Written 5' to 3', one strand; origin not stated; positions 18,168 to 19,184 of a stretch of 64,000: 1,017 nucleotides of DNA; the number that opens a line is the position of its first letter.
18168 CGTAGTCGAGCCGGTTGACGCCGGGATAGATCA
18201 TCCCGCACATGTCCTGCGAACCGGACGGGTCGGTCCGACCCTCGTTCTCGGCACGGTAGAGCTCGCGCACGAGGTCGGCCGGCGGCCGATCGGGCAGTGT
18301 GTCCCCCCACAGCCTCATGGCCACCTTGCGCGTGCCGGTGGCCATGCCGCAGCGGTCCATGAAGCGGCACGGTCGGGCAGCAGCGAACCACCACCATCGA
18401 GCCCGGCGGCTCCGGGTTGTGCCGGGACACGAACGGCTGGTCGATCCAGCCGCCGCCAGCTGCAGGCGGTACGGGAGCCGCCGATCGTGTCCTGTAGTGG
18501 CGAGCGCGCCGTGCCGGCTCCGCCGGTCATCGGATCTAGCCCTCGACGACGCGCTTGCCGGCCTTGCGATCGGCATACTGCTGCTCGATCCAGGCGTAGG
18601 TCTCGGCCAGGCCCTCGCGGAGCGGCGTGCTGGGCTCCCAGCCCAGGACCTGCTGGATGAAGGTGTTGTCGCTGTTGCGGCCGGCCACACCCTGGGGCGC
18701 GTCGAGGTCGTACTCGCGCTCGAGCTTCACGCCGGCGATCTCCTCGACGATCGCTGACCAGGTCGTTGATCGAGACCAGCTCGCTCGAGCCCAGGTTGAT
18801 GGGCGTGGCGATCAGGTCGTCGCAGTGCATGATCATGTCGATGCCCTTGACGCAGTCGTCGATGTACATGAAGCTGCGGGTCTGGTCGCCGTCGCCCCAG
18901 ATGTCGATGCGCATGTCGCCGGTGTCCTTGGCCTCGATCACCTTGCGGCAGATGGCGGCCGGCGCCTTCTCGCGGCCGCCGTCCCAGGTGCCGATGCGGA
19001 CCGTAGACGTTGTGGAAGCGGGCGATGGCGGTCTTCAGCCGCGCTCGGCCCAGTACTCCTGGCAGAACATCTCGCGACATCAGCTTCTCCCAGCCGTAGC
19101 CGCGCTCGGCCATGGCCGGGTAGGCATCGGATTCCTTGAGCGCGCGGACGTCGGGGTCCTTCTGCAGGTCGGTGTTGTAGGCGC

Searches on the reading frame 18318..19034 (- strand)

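Call 36: search_protein_families(library=pfam, proteins=[window:18318-19034:-], max_evalue=0.01)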
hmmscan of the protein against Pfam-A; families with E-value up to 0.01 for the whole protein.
window:18318-19034:- (239 aa): 2 families
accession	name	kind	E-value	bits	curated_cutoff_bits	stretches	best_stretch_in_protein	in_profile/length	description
PF01370.27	Epimerase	-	1.6e-06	28.1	20.9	1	23-71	180-227/240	NAD dependent epimerase/dehydratase family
PF16363.11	GDP_Man_Dehyd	-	0.0018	18.2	27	1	28-91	197-257/332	GDP-mannose 4,6 dehydratase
